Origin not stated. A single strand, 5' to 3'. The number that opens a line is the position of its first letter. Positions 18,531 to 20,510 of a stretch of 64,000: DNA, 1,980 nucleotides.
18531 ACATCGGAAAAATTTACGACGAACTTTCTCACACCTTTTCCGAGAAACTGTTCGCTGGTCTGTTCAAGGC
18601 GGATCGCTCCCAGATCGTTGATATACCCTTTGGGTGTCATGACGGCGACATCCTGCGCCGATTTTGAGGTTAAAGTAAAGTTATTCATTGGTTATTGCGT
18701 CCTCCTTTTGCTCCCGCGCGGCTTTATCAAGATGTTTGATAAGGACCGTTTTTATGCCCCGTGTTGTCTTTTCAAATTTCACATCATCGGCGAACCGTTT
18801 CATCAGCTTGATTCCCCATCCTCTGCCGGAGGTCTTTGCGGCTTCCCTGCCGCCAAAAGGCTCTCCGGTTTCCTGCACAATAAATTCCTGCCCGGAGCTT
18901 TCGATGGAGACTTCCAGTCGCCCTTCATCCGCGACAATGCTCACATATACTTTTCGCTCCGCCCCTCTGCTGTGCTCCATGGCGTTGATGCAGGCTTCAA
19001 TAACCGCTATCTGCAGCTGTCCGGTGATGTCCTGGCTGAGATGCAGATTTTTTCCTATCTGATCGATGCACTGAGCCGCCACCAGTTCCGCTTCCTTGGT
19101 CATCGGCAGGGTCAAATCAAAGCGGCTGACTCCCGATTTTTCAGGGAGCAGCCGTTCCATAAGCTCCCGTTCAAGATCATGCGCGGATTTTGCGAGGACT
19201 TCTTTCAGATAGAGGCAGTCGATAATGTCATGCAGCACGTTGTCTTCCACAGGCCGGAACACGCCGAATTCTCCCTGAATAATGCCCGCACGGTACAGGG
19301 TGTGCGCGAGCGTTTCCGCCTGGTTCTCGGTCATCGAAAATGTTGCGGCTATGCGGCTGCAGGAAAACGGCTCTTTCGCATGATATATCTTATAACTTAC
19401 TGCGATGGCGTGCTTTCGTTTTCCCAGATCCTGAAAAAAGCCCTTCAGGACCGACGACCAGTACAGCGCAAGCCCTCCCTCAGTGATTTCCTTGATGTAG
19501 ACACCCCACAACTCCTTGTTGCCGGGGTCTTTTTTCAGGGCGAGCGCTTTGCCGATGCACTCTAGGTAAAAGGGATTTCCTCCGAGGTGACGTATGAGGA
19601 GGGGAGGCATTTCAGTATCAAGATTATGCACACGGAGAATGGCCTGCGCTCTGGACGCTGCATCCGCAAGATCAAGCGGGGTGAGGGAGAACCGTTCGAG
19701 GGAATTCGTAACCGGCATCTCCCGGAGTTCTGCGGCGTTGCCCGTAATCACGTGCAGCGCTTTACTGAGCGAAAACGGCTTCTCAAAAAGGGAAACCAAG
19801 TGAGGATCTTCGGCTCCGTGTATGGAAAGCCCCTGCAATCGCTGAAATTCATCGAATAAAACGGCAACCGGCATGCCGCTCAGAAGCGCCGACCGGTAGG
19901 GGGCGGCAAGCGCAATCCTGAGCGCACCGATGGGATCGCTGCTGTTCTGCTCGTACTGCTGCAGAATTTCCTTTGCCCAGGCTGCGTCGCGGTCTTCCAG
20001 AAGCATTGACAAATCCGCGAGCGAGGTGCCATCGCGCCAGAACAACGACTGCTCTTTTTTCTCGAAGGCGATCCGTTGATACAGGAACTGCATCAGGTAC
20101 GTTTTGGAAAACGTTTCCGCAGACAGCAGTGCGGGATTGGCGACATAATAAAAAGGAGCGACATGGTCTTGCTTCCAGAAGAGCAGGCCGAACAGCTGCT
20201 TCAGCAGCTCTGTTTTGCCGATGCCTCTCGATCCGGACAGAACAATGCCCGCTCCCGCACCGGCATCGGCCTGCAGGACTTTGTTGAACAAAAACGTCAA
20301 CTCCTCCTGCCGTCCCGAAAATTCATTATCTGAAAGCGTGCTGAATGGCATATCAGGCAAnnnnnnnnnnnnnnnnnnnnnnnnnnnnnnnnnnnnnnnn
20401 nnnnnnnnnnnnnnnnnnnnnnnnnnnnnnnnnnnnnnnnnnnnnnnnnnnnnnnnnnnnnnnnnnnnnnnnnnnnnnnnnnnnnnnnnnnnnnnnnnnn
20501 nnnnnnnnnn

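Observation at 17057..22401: Four-gene operon coupling c-di-GMP synthesis and degradation to a partner-switching module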

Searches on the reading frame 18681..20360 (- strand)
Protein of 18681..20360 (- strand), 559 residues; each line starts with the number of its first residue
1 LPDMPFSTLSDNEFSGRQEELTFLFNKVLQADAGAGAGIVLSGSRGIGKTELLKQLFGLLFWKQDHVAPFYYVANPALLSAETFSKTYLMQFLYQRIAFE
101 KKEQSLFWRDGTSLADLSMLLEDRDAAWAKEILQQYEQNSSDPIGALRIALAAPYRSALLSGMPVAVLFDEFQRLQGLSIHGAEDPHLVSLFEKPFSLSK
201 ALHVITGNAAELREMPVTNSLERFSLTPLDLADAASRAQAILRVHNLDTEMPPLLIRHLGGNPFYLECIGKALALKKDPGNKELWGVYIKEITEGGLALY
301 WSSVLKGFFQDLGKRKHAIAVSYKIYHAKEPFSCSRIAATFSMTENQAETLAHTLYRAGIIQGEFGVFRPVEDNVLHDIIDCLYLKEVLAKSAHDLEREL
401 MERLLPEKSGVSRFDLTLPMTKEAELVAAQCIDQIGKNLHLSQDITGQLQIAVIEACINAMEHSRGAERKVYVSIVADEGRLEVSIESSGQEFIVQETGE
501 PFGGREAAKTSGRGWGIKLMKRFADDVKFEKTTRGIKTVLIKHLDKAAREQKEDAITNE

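Call 3: search_protein_families(library=pfam, proteins=[window:18681-20360:-], max_evalue=0.01)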
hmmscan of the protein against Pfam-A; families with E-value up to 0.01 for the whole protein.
window:18681-20360:- (559 aa): 6 families
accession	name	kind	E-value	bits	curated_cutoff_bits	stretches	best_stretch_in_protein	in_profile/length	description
PF13581.12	HATPase_c_2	-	9.7e-15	55.1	27.4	1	431-541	14-126/127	Histidine kinase-like ATPase domain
PF13191.12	AAA_16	-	3.1e-06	28.2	32.6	1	14-176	2-145/167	AAA ATPase domain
PF02518.31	HATPase_c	-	6.3e-06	27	26.4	1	448-533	5-97/111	Histidine kinase-, DNA gyrase B-, and HSP90-like ATPase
PF01637.24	ATPase_2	-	6.5e-05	23.3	33.2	1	16-207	3-154/225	ATPase domain predominantly from Archaea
PF13173.12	AAA_14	-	0.00048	20.6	27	0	39-96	5-57/129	AAA domain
PF13401.12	AAA_22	-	0.0042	17.9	27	0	39-176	8-97/130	AAA domain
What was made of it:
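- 19152..20351 (-): N-terminal NTPase + helical + winged-helix module (aa 1-400). Sub-threshold AAA_16/ATPase_2 hits (call 3).
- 18717..19130 (-): RsbW/SpoIIAB-like GHKL domain (aa 408-545). HATPase_c_2 E 1e-14 (call 3).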

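Call 4: search_protein_families(library=ncbifam, proteins=[window:18681-20360:-], max_evalue=0.01)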
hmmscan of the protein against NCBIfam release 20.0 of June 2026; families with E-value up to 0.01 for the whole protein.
window:18681-20360:- (559 aa): 5 families
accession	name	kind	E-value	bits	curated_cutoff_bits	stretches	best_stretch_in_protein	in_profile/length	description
NF003144.0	PRK04069.1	equivalog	2.8e-09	36.5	145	1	439-558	33-157/161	anti-sigma B factor RsbW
TIGR01924.1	rsbW_low_gc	equivalog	2.3e-08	33.6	155.05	1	416-553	10-152/159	anti-sigma B factor RsbW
TIGR01925.2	spIIAB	equivalog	1.9e-05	24.6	135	1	418-542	7-134/137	anti-sigma F factor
NF041045.1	RsbA_anti_sig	subfamily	3.4e-05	23.2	210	1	431-538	197-298/303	anti-sigma factor RsbA family regulatory protein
TIGR01189.1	ccmA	equivalog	0.0023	17.7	131.6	1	28-66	18-56/198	heme ABC exporter ATP-binding protein CcmA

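Call 9: find_homologous_proteins(query=window:18681-20351:-, max_evalue=0.001)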
Query window:18681-20351:- (556 aa): 351 proteins with E <= 0.001 among 8000 candidates; the best 120 are listed.
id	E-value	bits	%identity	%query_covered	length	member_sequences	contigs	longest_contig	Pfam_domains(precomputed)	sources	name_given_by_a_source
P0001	0.0e+0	1216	98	100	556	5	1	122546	PF13581.13,PF02518.32,PF13191.13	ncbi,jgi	-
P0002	0.0e+0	1136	90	100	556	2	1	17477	PF13581.13,PF02518.32,PF01637.25,PF13191.13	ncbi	-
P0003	1.1e-255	867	69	100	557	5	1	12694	PF13581.13,PF02518.32,PF01637.25,PF13191.13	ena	-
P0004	1.1e-255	867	70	100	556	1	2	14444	PF13581.13,PF02518.32,PF13191.13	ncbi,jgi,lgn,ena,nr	ncbi:MAG TPA: ATP-binding protein [Nitrospirota bacterium]|nr:ATP-binding protein [Nitrospirota bact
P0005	1.0e-249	848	68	100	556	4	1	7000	PF13581.13,PF02518.32,PF13401.13,PF01637.25,PF13191.13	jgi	jgi:anti-sigma regulatory factor (Ser/Thr protein kinase)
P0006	2.4e-249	846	67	100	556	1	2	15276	PF13581.13,PF01637.25,PF13191.13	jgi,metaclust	metaclust:\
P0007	4.9e-245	832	68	98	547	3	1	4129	PF13581.13,PF02518.32,PF01637.25,PF13191.13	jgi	jgi:anti-sigma regulatory factor (Ser/Thr protein kinase)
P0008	3.2e-238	810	65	100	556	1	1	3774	PF13581.13,PF02518.32,PF01637.25,PF13191.13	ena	-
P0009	3.0e-236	803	63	100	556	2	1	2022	PF13581.13,PF02518.32,PF13401.13,PF01637.25,PF13191.13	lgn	-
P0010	1.5e-235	801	65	100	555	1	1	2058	PF13581.13,PF01637.25,PF13191.13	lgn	-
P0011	2.0e-235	800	63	100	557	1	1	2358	PF13581.13,PF02518.32,PF13401.13,PF01637.25,PF13191.13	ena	-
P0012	2.0e-234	797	63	100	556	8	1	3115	PF13581.13,PF02518.32,PF01637.25,PF13191.13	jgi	jgi:anti-sigma regulatory factor (Ser/Thr protein kinase)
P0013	3.3e-234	796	63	100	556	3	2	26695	PF13581.13,PF13401.13,PF01637.25,PF13191.13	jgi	-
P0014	1.3e-232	791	63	100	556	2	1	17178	PF13581.13,PF13401.13,PF01637.25,PF13191.13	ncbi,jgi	jgi:anti-sigma regulatory factor (Ser/Thr protein kinase)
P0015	2.1e-230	784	63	100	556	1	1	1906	PF13581.13,PF02518.32,PF13191.13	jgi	jgi:serine/threonine-protein kinase RsbW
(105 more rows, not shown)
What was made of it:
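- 18681..20351 (-): 556-aa fusion protein: STAND-like P-loop NTPase plus an RsbW-like GHKL domain. 351+ homologues, nearly all 554-558 aa (call 9).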

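Call 13: find_related_loci(query=A1, collection=genome_contigs, flank=7000)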
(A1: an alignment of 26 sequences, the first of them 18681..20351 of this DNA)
Query A1 (556 aa) in genome_contigs; peptide patterns used: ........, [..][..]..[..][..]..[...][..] (x = any residue, [..] = any of these).
228 stretches matched a pattern; 98 encode a relative of the query (tblastn E <= 1e-3); the best 80 are kept; 79 distinct loci.
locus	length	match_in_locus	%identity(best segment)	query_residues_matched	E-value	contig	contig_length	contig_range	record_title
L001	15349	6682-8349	98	1-556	0e+0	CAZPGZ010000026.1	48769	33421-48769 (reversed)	MAG TPA_asm: uncultured Nitrospiraceae bacterium isolate binchicken_co20_233 genome assembly, contig: NODE_1696_length_4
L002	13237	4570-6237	90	1-556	0e+0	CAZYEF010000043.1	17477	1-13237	MAG TPA_asm: uncultured Nitrospiraceae bacterium isolate binchicken_co20_223 genome assembly, contig: NODE_6259_length_1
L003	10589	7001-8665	63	1-556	0e+0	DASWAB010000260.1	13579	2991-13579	MAG TPA_asm: Nitrospirota bacterium isolate SMAG_U2643 k141_602998, whole genome shotgun sequence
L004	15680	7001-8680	66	1-556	0e+0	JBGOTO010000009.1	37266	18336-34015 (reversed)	MAG: Nitrospirota bacterium isolate OBJ_0618_7090110_160 k141_7447422_length_37266_cov_128.1759, whole genome shotgun se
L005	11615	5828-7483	62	5-556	0e+0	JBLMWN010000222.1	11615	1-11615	MAG: Betaproteobacteria bacterium isolate MAG281 PRJNA957066_bin7_renamed_255, whole genome shotgun sequence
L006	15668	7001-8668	62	1-556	0e+0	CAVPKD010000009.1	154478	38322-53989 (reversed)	MAG: Nitrospirota bacterium isolate MFD10007.bin.2.19 genome assembly, contig: contig_71001, whole genome shotgun sequen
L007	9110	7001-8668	61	1-556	0e+0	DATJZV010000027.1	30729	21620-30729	MAG TPA_asm: Nitrospirota bacterium isolate SMAG_U15187 k141_4958571, whole genome shotgun sequence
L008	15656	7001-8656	58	1-551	0e+0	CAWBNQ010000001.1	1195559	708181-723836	MAG: Nitrospirota bacterium isolate MFD01299.bin.1.15 genome assembly, contig: contig_15494, whole genome shotgun sequen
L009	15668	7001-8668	57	1-556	0e+0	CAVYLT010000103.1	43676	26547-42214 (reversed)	MAG: Nitrospirota bacterium isolate MFD01299.bin.2.211 genome assembly, contig: contig_7986, whole genome shotgun sequen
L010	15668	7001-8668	57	1-556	0e+0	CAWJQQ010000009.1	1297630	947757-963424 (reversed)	MAG: Nitrospirota bacterium isolate MFD03044.bin.1.139 genome assembly, contig: contig_47168, whole genome shotgun seque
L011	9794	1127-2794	58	1-556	0e+0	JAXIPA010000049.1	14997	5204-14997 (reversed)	MAG: Nitrospirota bacterium isolate Fractures_MAG_07 c_000000275653, whole genome shotgun sequence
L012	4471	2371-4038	59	1-556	0e+0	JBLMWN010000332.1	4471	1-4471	MAG: Betaproteobacteria bacterium isolate MAG281 PRJNA957066_bin7_renamed_382, whole genome shotgun sequence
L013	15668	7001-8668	57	1-556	0e+0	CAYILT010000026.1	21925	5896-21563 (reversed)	MAG TPA_asm: uncultured Nitrospiraceae bacterium isolate ERP119705_co22_392 genome assembly, contig: NODE_1916_length_21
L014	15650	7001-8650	57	1-551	0e+0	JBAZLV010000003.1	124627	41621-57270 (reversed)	MAG: Nitrospirota bacterium isolate SO_2017_LW4_23 scaffold_458_c1_LW137-91_2017, whole genome shotgun sequence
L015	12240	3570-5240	56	1-556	0e+0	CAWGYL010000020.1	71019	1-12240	MAG: Nitrospirota bacterium isolate MFD01716.bin.1.191 genome assembly, contig: contig_90190, whole genome shotgun seque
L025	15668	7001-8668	54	1-556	0e+0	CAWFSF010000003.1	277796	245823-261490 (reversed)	MAG: Nitrospirota bacterium isolate MFD00905.bin.2.216 genome assembly, contig: contig_29257, whole genome shotgun seque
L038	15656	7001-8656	47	1-553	3e-164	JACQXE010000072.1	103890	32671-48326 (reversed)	MAG: Nitrospirae bacterium isolate NC_groundwater_1507_Pr4_B-0.1um_42_5 SR1-18-B1_scaffold_606924, whole genome shotgun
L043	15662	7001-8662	30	1-550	4e-57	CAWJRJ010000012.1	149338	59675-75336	MAG: Nitrospirota bacterium isolate MFD01299.bin.2.118 genome assembly, contig: contig_17367, whole genome shotgun seque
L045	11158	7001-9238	23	8-546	2e-26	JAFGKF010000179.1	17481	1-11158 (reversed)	MAG: Candidatus Sumerlaeota bacterium isolate Zod_Metabat.321 k87_3075276, whole genome shotgun sequence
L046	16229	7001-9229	35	3-548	9e-24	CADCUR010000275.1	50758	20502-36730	MAG: uncultured Pyrinomonadaceae bacterium isolate AVDCRST_MAG74 genome assembly, contig: NODE6, whole genome shotgun se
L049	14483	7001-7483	34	397-553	2e-20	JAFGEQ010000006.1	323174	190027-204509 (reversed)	MAG: candidate division CSSED10-310 bacterium isolate Zod_Metabat.1246 k87_2638043, whole genome shotgun sequence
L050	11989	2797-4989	35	5-545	2e-20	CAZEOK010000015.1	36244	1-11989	MAG TPA_asm: uncultured bacterium isolate binchicken_co232_174 genome assembly, contig: NODE_1910_length_36244_cov_5.683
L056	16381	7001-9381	33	400-540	7e-18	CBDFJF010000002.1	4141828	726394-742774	MAG: Candidatus Latescibacterota bacterium isolate 2442682d-f16a-428c-a5e0-e062f027b5fd genome assembly, contig: contig_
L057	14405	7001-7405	32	413-546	8e-18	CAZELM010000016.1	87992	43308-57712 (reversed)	MAG TPA_asm: uncultured bacterium isolate binchicken_co115_84 genome assembly, contig: NODE_494_length_87992_cov_141.598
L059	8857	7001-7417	34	413-546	5e-17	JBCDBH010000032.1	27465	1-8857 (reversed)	MAG: Acidobacteriota bacterium isolate P01_F01_bin.79 k141_3515780_length_27465_cov_13.0000, whole genome shotgun sequen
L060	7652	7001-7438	31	404-549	7e-17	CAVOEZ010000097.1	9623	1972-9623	MAG: Latescibacteria bacterium UBA2968 isolate CBN3_331.40 genome assembly, contig: Ga0302139_10002155, whole genome sho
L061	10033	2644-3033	30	413-541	1e-16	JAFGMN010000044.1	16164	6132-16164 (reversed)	MAG: candidate division CSSED10-310 bacterium isolate Zod_Metabat.479 k87_1630638, whole genome shotgun sequence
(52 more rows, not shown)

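Call 18: search_solved_structures(query=A1, max_evalue=1, show_alignments=4)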
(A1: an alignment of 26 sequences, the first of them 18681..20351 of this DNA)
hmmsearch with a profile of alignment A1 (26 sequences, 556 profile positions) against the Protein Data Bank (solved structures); distinct sequences matched with E-value up to 1: 18.
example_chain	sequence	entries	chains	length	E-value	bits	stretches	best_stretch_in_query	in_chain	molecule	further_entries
6m36_A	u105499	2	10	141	6.5e-09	38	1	424-541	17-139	Serine-protein kinase RsbW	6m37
1l0o_A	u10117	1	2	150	8.6e-05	24.4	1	440-546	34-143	Anti-sigma F factor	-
1til_A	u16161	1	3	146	9.3e-05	24.3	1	440-545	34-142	Anti-sigma F factor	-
1th8_A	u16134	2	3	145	0.0022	19.8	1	440-539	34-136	Anti-sigma F factor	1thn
1tid_A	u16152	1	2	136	0.0045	18.7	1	440-537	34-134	Anti-sigma F factor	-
8a8u_A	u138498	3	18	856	0.011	17.4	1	29-63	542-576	ATP-dependent Clp protease ATP-binding subunit ClpC1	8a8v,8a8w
29hb_b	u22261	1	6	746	0.02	16.6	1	16-67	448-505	ATP-dependent Clp protease, ATP-binding subunit ClpE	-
9if4_A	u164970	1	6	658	0.042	15.5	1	29-63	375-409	ATP-dependent Clp protease ATP-binding subunit ClpC1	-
8ycx_A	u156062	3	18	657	0.043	15.5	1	29-63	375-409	ATP-dependent Clp protease ATP-binding subunit ClpC1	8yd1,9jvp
8xon_S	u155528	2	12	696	0.05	15.3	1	15-63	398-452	NDP-hexose 4-ketoreductase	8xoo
4f4j_A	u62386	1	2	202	0.29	12.8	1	31-56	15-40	Guanylate kinase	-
1lvg_A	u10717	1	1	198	0.32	12.6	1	34-55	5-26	Guanylate kinase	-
7n6g_6M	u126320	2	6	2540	0.4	12.3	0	35-57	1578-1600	FAP42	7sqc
6emw_B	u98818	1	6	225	0.4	12.3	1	10-63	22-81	ATP-dependent Clp protease ATP-binding subunit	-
6nak_D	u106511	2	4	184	0.53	11.9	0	8-54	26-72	TsaE | ATPase YjeE, predicted to have essential role in cell wall biosynthesis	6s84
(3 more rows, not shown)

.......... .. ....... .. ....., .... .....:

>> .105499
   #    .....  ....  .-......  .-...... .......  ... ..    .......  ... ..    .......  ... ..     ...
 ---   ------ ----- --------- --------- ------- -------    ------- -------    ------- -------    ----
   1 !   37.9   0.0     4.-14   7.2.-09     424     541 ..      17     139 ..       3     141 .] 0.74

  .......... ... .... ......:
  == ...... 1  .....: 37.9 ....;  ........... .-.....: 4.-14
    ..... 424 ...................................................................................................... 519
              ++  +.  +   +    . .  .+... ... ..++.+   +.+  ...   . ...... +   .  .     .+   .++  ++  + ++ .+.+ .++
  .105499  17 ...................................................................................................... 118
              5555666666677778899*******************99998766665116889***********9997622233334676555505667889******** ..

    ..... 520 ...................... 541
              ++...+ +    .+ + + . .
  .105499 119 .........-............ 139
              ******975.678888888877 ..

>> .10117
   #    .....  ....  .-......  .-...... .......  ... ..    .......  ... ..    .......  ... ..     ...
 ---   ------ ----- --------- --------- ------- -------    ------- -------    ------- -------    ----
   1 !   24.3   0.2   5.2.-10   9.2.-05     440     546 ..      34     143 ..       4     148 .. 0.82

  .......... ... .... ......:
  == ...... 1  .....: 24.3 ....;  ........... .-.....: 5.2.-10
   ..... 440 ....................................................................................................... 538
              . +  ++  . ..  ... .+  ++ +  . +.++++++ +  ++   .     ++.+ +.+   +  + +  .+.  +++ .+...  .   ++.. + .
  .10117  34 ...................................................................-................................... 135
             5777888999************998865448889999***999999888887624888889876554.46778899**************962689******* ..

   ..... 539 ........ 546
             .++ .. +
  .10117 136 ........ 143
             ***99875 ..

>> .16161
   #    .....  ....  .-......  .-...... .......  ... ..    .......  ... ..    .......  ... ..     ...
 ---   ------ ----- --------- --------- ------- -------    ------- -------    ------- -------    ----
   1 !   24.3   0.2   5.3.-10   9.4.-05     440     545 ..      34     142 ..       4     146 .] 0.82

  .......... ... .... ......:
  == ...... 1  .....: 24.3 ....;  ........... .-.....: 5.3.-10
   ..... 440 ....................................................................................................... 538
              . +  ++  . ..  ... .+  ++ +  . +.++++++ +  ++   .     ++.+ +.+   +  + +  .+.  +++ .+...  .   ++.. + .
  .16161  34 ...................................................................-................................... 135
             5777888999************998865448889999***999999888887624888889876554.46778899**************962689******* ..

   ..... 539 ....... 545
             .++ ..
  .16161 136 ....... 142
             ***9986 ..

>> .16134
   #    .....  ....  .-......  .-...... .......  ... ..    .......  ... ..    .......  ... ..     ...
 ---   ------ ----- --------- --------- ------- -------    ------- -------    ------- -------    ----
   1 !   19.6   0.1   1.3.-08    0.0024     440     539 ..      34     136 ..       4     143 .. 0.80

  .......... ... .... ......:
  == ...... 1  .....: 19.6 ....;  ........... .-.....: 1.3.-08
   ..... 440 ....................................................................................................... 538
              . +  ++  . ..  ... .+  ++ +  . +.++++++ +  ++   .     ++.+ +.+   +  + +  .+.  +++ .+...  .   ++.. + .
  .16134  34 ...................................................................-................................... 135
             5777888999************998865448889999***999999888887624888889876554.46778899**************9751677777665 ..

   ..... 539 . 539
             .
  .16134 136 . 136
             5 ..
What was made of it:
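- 18717..19130 (-): Profile against PDB: RsbW 6m36 E 6.5e-9, SpoIIAB 1l0o (call 18).
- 18882..18902 (-): Degenerate G1 box ESSGQEF (aa 484-490) in place of the canonical xDxGxGF. Alignments to RsbW and SpoIIAB place their G1 Asp opposite S485 (call 18).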

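Call 26: predict_structure(alignment_id=A2)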
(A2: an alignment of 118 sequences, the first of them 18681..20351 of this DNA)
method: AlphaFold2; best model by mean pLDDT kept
length: 556 residues; sequences in the alignment: 118
mean_pLDDT: 85.2   pTM: 0.73
mean pLDDT of the five models: 85.2, 84.8, 84.2, 84.0, 83.3
residues with pLDDT >= 90: 304; 70-90: 177; 50-70: 46; < 50: 29
segments of 3 or more residues with pLDDT < 50: 404-406, 499-508, 548-556
pLDDT, mean of each block of 10 residues (from residue 1): 50 85 87 86 92 92 94 93 95 92 75 90 93 94 97 94 96 93 93 91 93 92 87 86 77 87 90 69 90 94 94 96 92 95 96 94 90 95 92 85 62 84 91 80 91 86 74 85 77 54 47 81 84 87 57 40
secondary structure, 60 per line:
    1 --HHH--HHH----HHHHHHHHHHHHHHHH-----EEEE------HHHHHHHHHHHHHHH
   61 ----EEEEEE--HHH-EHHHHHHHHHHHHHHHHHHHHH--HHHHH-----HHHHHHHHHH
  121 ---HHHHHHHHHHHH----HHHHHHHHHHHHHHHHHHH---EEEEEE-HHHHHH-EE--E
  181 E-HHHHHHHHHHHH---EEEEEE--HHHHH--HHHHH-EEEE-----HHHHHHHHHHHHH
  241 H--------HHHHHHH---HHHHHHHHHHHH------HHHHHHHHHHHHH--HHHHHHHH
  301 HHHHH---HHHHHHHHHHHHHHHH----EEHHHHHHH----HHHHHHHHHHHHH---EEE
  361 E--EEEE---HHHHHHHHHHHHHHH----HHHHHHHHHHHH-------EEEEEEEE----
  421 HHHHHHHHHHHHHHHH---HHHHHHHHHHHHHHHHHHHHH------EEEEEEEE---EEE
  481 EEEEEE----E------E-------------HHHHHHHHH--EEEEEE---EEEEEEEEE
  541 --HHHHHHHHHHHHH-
elements in order: H15-30 E36-39 H46-60 E65-70 H78-98 H101-105 H111-120 H124-135 H140-158 E162-167 H169-174 H183-194 E198-203 H206-210 H213-217 E219-222 H228-241 H250-256 H260-271 H278-290 H293-305 H309-324 H331-337 H342-354 E358-361 E364-367 H371-385 H390-401 E409-416 H421-436 H440-460 E467-474 E478-486 H512-520 E523-528 E532-540 H543-555
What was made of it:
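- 18681..20351 (-): AF2 model pLDDT 85, pTM 0.73 (call 26).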
